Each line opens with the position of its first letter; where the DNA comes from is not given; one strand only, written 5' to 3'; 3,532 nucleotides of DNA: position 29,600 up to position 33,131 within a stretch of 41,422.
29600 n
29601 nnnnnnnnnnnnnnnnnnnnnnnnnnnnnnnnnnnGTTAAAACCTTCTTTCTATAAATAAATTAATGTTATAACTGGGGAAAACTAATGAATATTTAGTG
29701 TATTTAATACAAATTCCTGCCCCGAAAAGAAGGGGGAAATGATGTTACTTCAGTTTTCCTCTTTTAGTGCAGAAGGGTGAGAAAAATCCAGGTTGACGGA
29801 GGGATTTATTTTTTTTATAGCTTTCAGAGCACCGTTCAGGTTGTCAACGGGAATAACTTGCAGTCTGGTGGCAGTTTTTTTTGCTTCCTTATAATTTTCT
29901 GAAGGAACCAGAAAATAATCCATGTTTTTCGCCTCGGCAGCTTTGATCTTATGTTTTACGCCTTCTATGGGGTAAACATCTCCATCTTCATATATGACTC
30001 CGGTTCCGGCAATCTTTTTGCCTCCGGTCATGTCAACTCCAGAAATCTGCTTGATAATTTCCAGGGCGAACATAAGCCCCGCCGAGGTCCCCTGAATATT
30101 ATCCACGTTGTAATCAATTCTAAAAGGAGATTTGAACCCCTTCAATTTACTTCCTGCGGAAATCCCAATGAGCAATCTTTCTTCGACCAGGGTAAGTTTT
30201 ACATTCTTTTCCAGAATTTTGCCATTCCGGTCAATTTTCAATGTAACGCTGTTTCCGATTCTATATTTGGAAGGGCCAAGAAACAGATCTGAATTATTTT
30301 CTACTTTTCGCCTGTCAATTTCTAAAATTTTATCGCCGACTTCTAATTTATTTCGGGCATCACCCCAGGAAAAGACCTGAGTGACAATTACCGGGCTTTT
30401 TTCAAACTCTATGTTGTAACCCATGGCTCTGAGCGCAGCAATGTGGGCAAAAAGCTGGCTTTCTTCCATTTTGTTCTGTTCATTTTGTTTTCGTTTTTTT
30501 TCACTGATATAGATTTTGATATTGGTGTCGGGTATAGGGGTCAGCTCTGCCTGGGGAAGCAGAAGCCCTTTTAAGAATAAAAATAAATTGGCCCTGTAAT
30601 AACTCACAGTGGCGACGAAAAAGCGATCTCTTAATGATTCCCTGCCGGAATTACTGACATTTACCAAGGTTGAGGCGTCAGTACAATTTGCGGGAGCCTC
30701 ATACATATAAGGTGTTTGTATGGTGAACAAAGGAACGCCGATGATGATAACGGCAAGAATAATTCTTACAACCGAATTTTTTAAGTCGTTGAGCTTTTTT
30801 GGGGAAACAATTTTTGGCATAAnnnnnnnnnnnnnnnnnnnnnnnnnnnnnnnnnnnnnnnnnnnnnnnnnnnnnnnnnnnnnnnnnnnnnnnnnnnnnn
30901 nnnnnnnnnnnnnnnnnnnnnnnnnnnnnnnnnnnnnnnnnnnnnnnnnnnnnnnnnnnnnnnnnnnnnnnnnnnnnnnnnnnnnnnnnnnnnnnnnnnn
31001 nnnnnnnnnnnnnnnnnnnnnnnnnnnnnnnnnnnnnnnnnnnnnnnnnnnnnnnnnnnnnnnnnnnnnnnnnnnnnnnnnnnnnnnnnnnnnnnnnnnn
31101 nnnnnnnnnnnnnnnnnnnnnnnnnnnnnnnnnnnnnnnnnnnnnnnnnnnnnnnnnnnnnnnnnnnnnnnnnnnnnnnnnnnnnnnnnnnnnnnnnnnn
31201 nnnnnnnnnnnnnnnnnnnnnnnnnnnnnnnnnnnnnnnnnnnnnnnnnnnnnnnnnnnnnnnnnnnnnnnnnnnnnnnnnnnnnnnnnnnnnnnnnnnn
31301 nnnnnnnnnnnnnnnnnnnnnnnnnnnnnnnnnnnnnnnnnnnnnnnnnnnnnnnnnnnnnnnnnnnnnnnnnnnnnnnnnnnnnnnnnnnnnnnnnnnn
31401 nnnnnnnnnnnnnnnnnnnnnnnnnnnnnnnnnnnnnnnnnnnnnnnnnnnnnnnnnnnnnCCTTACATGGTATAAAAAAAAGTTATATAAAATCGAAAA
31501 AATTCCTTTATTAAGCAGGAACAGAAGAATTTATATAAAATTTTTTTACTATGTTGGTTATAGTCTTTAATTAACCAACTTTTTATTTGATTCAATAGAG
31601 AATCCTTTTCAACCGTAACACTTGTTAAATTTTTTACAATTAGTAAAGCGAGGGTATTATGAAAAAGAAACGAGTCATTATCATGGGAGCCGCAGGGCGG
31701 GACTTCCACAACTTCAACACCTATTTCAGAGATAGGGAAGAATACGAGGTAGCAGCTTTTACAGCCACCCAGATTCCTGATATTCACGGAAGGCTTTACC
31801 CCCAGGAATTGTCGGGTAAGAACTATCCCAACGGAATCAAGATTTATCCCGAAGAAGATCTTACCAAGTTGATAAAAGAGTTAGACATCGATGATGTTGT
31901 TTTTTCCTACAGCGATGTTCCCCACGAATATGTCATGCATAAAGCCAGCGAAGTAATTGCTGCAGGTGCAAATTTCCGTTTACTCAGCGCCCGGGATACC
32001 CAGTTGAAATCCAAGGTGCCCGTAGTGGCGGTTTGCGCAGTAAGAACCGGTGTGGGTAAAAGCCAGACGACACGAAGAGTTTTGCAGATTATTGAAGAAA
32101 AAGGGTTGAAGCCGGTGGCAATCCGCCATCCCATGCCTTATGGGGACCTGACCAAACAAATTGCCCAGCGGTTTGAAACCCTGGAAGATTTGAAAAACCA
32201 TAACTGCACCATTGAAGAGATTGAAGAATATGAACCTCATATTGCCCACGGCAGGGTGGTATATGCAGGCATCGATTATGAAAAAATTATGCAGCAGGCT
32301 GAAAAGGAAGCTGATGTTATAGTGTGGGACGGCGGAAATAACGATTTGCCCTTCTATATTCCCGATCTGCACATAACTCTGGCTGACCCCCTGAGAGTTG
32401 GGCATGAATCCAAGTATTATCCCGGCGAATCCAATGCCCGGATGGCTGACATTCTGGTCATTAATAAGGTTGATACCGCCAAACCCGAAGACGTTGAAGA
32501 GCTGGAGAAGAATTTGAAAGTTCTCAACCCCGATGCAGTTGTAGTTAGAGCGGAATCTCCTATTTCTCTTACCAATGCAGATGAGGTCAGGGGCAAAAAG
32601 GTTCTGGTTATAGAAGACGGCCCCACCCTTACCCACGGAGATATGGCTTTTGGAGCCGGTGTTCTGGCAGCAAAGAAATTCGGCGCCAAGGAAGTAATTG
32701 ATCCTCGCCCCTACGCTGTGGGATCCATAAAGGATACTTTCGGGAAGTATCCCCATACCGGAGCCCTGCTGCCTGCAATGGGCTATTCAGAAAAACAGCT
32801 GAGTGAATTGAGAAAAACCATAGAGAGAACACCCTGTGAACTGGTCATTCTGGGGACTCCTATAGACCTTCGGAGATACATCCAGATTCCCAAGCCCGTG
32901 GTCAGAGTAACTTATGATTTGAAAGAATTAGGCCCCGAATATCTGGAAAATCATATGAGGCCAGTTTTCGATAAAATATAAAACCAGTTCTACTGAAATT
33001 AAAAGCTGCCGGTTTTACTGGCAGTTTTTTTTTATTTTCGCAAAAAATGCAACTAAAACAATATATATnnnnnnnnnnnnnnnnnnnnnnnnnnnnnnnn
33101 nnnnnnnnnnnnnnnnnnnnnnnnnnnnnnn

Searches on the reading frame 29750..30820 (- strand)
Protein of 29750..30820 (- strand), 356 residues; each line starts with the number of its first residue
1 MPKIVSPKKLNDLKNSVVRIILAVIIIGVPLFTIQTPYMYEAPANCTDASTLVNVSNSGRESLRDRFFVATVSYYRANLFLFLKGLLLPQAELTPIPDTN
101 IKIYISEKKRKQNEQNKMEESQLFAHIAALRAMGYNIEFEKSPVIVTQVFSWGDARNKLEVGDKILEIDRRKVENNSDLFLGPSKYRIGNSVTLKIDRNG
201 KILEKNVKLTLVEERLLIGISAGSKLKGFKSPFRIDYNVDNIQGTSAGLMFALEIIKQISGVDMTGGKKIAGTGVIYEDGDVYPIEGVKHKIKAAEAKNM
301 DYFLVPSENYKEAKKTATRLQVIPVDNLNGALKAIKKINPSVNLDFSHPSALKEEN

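Call 3: search_protein_families(library=pfam, proteins=[window:29750-30820:-], max_evalue=0.01)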
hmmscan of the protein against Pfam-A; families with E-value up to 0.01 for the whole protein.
window:29750-30820:- (356 aa): 3 families
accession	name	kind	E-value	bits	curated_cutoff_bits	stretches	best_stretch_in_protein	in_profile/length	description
PF13180.12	PDZ_2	-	1.1e-08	35.7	27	1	133-209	3-80/80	PDZ domain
PF05362.19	Lon_C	-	1.4e-07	31.7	21.1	1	243-333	108-200/205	Lon protease (S16) C-terminal proteolytic domain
PF00595.29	PDZ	-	0.00043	21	23.2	1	142-196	25-80/81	PDZ domain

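Call 4: search_protein_families(library=ncbifam, proteins=[window:29750-30820:-], max_evalue=0.01)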
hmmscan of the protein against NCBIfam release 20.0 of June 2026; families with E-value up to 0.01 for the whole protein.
window:29750-30820:- (356 aa): 13 families
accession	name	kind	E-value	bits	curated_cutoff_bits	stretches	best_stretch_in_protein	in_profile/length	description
NF041438.1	SepM_fam_S16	equivalog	3.8e-36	124.8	200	1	21-340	9-321/340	SepM family pheromone-processing serine protease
TIGR02902.1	spore_lonB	equivalog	8.3e-12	44.5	723.3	1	241-334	438-529/531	ATP-dependent protease LonB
TIGR00764.1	lon_rel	equivalog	1.3e-08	33.9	516.6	1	240-334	496-591/608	ATP-dependent protease LonB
TIGR02903.1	spore_lon_C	equivalog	3.2e-08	32.5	678.8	1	241-333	522-612/615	Lon family ATP-dependent protease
TIGR02037.1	degP_htrA_DO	subfamily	4.1e-06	26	416.2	1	141-210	258-328/434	Do family serine endopeptidase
TIGR00054.1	TIGR00054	equivalog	1.7e-05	23.9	147.55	1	138-222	198-281/421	RIP metalloprotease RseP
TIGR02860.1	spore_IV_B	equivalog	1.9e-05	23.8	305.25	1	156-209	128-180/402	SpoIVB peptidase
TIGR00763.1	lon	equivalog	2.3e-05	23.1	608.05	1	244-330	701-789/795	endopeptidase La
NF047968.1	SerProtHtrA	equivalog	0.00033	20.1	470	1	131-208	279-356/357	serine protease HtrA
NF008053.0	PRK10787.1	equivalog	0.00064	17.9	891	1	243-318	676-749/784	endopeptidase La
NF041521.1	HhoA_HhoB_HtrA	equivalog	0.00069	19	450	1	136-209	258-331/335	HhoA/HhoB/HtrA family serine endopeptidase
NF053637.1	SerProtHtrAspr2045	equivalog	0.00081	18.4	650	1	141-211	318-388/394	serine protease HtrA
NF041199.1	trx7_PDZ_seleno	equivalog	0.0049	15.8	300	1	155-208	334-389/390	Trx7/PDZ domain-containing (seleno)protein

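Call 32: search_protein_families(library=padloc, proteins=[window:29750-30820:-], max_evalue=0.01)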
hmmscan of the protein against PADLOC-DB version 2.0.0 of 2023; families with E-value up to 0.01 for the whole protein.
window:29750-30820:- (356 aa): 1 family
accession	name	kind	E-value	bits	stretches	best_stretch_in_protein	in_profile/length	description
PDLC01050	CRISPR-Lon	-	0.0043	13.9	1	268-300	153-185/458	Lon protease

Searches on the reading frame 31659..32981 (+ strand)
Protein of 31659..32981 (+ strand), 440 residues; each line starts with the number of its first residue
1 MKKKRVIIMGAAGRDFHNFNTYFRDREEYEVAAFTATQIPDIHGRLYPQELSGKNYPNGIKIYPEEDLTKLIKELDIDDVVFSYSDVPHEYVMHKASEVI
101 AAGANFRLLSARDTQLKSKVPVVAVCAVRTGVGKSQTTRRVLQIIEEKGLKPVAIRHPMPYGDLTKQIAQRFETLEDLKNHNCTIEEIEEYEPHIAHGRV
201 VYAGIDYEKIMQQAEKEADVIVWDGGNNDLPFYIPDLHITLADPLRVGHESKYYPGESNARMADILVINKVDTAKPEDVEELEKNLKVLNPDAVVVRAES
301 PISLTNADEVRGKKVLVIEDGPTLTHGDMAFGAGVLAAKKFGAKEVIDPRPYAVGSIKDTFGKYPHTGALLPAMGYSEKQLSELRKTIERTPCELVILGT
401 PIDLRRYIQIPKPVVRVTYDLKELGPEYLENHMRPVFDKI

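Call 3: search_protein_families(library=pfam, proteins=[window:31659-32981:+], max_evalue=0.01)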
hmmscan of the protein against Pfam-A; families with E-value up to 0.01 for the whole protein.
window:31659-32981:+ (440 aa): 1 family
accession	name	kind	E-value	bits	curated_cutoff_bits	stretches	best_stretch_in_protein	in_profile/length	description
PF02492.25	cobW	-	9.7e-05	22.5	20.7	1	237-296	117-179/180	CobW/HypB/UreG, nucleotide-binding domain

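Call 4: search_protein_families(library=ncbifam, proteins=[window:31659-32981:+], max_evalue=0.01)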
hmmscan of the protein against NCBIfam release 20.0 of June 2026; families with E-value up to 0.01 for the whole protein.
window:31659-32981:+ (440 aa): 1 family
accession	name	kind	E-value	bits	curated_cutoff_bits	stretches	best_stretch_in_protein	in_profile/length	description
NF038288.1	chaper_GTP_ZigA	equivalog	0.001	18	600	1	262-299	173-210/390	zinc metallochaperone GTPase ZigA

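Call 32: search_protein_families(library=padloc, proteins=[window:31659-32981:+], max_evalue=0.01)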
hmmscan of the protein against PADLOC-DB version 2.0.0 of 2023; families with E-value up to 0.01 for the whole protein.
window:31659-32981:+ (440 aa): 0 families
